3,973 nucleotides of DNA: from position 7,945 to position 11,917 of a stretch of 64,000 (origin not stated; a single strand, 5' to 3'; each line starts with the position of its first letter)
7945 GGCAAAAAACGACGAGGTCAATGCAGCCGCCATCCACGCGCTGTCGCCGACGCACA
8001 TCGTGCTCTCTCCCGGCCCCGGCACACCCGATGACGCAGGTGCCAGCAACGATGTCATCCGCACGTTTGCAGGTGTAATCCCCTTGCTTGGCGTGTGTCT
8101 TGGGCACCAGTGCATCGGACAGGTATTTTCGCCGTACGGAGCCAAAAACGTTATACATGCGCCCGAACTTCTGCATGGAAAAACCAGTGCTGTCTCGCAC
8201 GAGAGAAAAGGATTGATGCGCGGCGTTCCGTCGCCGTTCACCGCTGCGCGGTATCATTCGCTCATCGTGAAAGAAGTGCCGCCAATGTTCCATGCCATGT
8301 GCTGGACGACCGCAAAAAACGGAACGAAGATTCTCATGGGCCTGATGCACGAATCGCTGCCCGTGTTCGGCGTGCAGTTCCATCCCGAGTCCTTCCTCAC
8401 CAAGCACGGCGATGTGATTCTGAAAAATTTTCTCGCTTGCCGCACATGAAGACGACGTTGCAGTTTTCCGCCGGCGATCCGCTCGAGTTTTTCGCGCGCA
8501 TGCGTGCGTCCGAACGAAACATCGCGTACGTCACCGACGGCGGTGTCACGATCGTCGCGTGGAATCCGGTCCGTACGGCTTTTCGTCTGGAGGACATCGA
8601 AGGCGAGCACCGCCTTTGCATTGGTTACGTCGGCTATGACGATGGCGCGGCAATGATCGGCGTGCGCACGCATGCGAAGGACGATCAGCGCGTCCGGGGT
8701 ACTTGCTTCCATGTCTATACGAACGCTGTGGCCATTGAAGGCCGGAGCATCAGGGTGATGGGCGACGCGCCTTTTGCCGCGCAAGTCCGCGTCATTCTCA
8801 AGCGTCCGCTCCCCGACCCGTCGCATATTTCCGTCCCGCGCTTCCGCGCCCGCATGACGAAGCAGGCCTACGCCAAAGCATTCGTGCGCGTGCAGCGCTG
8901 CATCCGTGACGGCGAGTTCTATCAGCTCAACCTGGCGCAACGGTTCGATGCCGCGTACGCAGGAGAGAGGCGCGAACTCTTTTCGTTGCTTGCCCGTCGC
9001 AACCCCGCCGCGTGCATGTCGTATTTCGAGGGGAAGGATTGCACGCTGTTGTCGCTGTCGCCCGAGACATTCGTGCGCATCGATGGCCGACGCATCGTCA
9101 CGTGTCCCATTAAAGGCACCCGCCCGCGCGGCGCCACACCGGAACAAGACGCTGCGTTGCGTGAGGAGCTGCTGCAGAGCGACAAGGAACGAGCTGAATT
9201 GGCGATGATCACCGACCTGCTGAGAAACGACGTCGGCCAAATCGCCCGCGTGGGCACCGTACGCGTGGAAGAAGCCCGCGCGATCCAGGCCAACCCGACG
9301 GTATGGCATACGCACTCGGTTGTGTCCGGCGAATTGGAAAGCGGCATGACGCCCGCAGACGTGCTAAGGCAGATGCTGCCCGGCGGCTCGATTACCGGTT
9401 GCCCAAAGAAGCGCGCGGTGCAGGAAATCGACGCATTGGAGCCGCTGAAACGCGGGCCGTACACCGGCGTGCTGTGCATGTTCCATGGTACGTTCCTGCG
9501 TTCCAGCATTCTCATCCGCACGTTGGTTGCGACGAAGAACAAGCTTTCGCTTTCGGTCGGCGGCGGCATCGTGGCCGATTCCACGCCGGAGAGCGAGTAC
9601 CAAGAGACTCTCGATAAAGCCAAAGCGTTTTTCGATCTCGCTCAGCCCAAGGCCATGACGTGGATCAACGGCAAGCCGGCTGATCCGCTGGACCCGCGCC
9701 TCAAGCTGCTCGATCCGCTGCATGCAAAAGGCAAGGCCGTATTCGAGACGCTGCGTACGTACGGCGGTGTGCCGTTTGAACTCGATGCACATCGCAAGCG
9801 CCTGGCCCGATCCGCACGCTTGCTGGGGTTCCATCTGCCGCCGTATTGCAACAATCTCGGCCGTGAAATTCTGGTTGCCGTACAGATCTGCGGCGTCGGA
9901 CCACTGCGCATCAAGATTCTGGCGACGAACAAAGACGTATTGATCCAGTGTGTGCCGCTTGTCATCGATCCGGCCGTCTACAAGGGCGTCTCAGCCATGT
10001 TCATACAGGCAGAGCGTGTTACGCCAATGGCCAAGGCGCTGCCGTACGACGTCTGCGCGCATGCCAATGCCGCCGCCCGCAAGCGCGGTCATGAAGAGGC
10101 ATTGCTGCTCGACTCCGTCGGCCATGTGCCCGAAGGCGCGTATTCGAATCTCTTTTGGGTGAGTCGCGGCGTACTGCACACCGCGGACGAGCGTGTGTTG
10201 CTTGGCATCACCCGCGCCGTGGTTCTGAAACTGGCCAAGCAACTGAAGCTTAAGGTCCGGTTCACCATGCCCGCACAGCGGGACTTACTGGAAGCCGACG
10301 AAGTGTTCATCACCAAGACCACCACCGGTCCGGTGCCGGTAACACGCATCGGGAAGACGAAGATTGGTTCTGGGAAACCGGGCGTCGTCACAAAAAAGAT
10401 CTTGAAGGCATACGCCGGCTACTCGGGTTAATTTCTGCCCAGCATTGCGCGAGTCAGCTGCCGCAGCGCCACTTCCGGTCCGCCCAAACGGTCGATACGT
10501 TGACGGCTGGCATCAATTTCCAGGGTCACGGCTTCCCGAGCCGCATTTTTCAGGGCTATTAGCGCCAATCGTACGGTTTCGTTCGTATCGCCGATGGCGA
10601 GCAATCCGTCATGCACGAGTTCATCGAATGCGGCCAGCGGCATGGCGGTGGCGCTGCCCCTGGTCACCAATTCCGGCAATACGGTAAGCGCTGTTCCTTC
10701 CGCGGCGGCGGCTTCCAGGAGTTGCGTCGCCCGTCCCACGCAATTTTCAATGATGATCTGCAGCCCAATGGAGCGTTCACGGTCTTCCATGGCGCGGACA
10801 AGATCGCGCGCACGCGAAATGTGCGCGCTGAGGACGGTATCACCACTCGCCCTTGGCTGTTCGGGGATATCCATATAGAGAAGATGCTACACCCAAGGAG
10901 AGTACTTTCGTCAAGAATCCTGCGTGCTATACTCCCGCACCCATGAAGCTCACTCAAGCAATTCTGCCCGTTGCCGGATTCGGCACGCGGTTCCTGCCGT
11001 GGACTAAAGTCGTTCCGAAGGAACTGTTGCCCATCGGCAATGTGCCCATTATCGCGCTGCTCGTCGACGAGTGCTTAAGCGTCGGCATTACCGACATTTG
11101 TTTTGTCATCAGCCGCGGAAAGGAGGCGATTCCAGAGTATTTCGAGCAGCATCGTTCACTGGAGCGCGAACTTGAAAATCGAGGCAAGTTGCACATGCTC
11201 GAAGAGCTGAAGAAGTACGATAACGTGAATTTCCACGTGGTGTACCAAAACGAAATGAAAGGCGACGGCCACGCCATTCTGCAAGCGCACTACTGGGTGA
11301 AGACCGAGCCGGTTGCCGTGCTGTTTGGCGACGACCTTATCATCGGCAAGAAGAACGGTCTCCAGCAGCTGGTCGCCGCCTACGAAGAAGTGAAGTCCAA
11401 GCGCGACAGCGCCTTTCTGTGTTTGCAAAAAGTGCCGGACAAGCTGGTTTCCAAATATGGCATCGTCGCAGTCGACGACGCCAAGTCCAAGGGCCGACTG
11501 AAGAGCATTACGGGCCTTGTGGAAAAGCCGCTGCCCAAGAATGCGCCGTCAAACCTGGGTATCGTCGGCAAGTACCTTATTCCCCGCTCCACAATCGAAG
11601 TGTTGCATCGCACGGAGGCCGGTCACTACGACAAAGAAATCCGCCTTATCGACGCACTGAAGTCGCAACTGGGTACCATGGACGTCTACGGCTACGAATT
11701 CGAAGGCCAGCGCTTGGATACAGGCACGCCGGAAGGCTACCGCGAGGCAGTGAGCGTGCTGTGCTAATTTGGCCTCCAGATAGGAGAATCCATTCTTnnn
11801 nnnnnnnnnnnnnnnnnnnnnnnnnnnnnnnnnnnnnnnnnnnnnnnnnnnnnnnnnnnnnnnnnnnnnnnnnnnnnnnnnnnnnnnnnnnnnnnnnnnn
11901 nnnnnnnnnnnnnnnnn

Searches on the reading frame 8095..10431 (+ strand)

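Call 75: search_protein_families(library=pfam, proteins=[window:8095-10431:+], max_evalue=0.0001)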
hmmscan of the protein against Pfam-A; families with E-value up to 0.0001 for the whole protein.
window:8095-10431:+ (778 aa): 2 families
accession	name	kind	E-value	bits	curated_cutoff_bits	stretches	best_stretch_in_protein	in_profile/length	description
PF00425.24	Chorismate_bind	-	3e-79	266.6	27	1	256-508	2-257/257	chorismate binding enzyme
PF01063.24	Aminotran_4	-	9.1e-40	137.3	28.5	1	549-752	2-223/223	Amino-transferase class IV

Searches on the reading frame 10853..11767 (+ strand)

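Call 75: search_protein_families(library=pfam, proteins=[window:10853-11767:+], max_evalue=0.0001)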
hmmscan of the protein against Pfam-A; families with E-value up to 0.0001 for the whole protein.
window:10853-11767:+ (304 aa): 1 family
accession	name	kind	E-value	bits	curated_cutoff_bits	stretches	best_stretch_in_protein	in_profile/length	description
PF00483.29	NTP_transferase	-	2e-24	86.9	21.2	1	37-300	3-239/245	Nucleotidyl transferase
